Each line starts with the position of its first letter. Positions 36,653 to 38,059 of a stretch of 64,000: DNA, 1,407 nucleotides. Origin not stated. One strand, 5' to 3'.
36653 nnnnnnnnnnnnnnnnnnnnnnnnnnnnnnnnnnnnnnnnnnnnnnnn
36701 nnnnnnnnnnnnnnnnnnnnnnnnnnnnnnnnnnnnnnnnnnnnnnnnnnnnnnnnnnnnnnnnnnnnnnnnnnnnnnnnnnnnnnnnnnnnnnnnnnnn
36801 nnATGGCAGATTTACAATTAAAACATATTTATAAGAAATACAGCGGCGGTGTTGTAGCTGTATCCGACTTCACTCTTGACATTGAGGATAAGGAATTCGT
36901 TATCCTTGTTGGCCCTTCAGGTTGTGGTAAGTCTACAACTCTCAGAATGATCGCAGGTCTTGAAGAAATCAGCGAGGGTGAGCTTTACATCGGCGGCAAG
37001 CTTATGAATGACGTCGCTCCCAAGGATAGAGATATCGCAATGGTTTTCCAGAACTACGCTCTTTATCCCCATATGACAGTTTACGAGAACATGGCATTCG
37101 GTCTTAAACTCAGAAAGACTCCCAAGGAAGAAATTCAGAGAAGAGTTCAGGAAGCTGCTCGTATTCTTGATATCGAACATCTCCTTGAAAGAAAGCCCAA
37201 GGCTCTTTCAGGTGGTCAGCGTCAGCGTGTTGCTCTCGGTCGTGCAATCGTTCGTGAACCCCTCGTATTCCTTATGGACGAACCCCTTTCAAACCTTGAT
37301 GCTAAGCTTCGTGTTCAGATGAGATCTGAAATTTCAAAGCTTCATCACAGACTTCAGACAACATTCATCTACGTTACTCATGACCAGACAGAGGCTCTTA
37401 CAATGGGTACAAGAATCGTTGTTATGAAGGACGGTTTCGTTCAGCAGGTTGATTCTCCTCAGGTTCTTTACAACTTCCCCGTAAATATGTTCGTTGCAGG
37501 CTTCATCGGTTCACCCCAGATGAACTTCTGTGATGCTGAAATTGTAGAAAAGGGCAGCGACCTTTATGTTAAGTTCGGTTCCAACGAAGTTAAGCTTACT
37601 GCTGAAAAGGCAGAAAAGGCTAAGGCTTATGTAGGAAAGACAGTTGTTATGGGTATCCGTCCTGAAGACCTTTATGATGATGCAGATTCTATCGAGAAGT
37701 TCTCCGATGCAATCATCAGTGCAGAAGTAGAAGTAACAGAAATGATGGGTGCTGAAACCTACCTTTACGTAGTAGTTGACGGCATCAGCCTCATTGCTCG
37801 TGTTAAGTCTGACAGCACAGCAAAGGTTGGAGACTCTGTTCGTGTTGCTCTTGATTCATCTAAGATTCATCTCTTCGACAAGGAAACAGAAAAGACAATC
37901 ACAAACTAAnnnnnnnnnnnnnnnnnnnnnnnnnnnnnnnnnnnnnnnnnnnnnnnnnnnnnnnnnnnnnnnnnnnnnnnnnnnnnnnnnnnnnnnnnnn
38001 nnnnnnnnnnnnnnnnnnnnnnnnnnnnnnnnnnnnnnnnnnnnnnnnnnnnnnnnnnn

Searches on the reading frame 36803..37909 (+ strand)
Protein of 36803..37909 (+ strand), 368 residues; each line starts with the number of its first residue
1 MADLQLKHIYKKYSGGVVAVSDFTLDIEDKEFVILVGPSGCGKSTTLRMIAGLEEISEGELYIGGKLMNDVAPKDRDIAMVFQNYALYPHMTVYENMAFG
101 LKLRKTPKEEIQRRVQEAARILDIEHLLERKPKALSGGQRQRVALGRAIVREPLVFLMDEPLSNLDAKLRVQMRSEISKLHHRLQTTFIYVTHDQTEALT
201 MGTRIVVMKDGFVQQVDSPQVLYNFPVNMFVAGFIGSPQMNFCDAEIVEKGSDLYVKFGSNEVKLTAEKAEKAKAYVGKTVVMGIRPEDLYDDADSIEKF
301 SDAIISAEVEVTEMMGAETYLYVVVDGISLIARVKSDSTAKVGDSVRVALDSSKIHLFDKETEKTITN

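Call 74: search_protein_families(library=pfam, proteins=[window:36803-37909:+], max_evalue=1)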
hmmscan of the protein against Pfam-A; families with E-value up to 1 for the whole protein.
window:36803-37909:+ (368 aa): 31 families (the best 25 are shown)
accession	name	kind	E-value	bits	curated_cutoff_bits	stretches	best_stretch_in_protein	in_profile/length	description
PF00005.33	ABC_tran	-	3.2e-32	112.4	25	1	21-162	2-136/137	ABC transporter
PF17912.7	OB_MalK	-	2.9e-16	60.5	27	1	236-290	1-53/53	MalK OB fold domain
PF08402.16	TOBE_2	-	7.6e-08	32.8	21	1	284-358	2-76/76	TOBE domain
PF03459.23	TOBE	-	2.8e-06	27.9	22.3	1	305-357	7-64/64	TOBE domain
PF02463.25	SMC_N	-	7.3e-06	26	40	1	29-203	23-209/220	RecF/RecN/SMC N terminal domain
PF03215.21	Rad17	-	1.1e-05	25.9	23.8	1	25-119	40-130/186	Rad17 P-loop domain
PF13401.12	AAA_22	-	0.00019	22.2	27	1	29-120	4-80/130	AAA domain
PF20703.3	nSTAND1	-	0.0012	19.1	27.1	1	22-54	25-55/379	Novel STAND NTPase 1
PF13304.12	AAA_21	-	0.0013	19.4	27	1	32-53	1-22/304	AAA domain, putative AbiEii toxin, Type IV TA system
PF20720.3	nSTAND3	-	0.0013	18.9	27.2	1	27-51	14-38/155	Novel STAND NTPase 3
PF24389.1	ORC-CDC6-like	-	0.0082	15.4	27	1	26-50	28-52/571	ORC-CDC6-like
PF03193.22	RsgA_GTPase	-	0.012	15.9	30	1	29-57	106-133/174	RsgA GTPase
PF00004.35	AAA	-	0.02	15.7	21.2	1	33-52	1-20/131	ATPase family associated with various cellular activities (AAA)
PF13191.12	AAA_16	-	0.023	15.7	32.6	1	30-51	24-45/167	AAA ATPase domain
PF17850.7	CysA_C_terminal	-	0.026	15.5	29.7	1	268-290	22-41/43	CysA C-terminal regulatory domain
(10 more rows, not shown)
